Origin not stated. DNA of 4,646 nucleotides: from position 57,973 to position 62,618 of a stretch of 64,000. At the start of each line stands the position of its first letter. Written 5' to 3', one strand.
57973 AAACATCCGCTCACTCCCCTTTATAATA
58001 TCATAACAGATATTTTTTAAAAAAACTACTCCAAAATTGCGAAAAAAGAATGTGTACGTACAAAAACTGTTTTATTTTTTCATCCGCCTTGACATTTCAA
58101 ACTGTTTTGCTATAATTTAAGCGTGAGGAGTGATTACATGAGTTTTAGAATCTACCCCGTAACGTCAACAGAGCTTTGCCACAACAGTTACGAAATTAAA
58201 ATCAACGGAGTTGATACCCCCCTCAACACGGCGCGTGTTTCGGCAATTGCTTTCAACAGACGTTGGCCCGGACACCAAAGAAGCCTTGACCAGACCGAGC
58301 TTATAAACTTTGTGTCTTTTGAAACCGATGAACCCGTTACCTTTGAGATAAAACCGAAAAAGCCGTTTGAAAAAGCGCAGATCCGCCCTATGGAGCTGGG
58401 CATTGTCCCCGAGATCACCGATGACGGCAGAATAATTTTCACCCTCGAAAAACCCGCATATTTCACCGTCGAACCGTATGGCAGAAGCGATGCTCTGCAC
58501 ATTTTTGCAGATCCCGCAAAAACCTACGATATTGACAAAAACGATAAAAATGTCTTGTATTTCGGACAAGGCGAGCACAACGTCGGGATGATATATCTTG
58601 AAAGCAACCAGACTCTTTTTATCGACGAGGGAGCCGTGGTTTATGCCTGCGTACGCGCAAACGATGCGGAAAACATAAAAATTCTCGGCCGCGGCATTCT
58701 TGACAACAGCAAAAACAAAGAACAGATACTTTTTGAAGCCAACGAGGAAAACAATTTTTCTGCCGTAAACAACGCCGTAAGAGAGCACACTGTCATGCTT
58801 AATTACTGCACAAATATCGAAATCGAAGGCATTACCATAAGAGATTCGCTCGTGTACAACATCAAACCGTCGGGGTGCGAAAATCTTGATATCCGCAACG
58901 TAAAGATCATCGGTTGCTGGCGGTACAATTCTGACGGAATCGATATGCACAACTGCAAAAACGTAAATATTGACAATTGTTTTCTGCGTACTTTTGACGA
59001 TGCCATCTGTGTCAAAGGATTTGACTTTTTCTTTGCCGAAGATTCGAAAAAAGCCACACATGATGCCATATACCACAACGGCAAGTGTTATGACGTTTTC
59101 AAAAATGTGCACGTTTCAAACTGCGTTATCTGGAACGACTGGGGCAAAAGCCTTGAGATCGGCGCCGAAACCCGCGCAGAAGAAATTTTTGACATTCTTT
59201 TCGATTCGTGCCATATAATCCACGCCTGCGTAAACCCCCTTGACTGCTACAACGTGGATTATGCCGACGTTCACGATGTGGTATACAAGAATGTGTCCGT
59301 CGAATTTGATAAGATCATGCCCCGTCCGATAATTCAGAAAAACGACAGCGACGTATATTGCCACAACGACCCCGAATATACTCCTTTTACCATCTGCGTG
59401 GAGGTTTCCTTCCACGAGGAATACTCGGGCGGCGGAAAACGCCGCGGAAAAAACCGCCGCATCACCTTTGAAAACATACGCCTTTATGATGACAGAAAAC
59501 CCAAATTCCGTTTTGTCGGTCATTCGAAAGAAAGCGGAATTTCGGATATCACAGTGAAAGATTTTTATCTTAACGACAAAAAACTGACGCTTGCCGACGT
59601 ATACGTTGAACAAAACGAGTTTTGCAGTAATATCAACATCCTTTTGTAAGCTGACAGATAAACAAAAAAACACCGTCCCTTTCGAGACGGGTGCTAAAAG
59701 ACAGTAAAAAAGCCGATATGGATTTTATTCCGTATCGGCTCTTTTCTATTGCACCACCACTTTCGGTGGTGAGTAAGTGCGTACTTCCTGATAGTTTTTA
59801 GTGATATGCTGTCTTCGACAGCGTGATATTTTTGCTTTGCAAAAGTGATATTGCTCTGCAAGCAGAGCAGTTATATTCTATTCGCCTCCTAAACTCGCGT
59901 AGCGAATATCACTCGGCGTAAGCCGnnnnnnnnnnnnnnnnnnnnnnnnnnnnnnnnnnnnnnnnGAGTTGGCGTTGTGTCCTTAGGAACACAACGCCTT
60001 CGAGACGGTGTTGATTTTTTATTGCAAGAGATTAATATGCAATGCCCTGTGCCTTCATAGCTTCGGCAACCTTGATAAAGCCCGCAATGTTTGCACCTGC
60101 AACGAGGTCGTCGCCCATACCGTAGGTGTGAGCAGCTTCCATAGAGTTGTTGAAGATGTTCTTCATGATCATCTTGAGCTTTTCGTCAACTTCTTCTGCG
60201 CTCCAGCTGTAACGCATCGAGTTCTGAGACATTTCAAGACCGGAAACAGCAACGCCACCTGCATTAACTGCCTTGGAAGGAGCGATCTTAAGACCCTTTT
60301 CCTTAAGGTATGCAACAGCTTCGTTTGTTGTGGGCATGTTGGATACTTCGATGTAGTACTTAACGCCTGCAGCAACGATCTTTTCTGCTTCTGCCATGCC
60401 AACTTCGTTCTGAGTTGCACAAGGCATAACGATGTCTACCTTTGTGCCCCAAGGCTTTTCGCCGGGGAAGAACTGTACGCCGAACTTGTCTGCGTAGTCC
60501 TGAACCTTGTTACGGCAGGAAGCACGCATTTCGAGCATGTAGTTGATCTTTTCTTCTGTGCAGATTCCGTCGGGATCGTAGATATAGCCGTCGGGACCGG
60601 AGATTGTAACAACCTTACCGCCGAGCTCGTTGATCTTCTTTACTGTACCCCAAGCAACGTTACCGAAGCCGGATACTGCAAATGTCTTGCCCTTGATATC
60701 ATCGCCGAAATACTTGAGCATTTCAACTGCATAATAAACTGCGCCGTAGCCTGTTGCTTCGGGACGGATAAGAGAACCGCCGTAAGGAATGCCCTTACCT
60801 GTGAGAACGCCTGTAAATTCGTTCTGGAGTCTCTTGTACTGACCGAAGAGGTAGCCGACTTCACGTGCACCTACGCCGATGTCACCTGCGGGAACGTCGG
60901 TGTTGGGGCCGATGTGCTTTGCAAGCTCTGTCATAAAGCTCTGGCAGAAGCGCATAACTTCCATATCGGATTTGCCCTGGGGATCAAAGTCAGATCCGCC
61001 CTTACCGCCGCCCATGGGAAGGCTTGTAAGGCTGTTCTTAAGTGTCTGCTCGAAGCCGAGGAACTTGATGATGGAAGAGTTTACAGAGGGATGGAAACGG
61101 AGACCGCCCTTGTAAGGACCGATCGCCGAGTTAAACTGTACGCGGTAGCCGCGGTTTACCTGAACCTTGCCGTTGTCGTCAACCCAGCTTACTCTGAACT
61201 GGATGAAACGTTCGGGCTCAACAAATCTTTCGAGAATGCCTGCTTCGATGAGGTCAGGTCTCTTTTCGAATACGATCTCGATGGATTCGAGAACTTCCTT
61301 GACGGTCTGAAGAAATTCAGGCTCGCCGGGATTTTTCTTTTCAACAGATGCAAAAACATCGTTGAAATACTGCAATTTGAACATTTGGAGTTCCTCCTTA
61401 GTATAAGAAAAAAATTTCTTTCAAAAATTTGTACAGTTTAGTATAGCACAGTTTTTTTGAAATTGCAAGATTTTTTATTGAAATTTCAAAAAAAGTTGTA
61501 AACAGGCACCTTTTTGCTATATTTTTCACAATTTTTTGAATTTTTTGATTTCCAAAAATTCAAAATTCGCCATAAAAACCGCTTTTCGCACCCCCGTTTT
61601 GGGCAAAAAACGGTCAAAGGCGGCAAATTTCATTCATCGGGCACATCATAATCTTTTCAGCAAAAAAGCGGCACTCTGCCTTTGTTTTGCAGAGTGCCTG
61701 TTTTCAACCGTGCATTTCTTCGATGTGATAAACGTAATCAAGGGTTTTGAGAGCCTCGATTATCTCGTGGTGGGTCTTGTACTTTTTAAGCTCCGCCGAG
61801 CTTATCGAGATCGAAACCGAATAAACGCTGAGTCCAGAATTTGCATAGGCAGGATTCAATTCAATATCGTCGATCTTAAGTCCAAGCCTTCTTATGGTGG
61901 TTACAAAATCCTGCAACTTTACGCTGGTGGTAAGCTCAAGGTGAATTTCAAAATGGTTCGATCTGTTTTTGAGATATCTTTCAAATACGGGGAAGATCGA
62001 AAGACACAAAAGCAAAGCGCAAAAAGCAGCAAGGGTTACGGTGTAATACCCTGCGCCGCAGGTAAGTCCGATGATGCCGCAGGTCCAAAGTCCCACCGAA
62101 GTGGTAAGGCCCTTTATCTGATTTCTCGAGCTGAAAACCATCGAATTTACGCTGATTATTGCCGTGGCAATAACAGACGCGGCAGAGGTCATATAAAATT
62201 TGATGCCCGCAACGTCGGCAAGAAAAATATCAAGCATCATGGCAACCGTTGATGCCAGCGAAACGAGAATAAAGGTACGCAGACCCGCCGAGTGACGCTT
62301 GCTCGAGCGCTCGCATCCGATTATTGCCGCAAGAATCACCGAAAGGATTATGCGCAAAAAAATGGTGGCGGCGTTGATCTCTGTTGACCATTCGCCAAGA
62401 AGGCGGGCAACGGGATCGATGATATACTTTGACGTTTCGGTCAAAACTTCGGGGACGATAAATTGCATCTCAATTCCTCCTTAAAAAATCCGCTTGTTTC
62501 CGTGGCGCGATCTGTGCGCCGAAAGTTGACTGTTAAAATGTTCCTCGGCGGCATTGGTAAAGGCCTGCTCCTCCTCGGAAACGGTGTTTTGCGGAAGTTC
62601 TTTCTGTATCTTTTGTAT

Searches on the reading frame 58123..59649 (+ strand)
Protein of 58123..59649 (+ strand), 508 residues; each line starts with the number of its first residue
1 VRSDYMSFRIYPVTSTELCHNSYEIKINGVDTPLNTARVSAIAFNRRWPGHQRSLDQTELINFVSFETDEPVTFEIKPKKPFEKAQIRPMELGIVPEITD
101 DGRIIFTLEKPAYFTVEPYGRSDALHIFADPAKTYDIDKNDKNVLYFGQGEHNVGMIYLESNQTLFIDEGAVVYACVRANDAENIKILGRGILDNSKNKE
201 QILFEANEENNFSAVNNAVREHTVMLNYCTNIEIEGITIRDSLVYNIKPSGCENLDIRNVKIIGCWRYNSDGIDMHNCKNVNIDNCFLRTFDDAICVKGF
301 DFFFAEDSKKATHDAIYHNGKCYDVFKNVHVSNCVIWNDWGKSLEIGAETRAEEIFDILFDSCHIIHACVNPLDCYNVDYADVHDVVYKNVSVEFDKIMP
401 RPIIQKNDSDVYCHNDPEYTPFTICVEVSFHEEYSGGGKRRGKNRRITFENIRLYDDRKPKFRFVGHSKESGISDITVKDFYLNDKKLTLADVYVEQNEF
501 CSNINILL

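Call 40: search_protein_families(library=pfam, proteins=[window:58123-59649:+])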
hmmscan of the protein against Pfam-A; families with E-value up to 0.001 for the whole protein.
window:58123-59649:+ (508 aa): 1 family
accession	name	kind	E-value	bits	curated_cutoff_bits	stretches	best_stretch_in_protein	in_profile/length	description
PF00295.23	Glyco_hydro_28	-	8.3e-12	45.3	22.9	1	167-418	43-259/324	Glycosyl hydrolases family 28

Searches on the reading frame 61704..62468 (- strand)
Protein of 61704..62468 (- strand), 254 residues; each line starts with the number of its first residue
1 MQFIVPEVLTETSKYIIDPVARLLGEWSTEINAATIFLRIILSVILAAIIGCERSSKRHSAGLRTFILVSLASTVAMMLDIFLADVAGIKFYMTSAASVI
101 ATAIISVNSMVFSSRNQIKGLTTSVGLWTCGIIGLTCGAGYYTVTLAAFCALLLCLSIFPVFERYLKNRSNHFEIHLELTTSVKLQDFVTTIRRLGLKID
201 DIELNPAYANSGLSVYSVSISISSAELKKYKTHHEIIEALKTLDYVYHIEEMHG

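Call 40: search_protein_families(library=pfam, proteins=[window:61704-62468:-])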
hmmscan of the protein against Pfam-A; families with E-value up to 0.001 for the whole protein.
window:61704-62468:- (254 aa): 1 family
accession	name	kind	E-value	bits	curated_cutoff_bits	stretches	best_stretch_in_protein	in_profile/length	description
PF02308.21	MgtC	-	5.7e-26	91.7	31.4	1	40-164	1-120/121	MgtC family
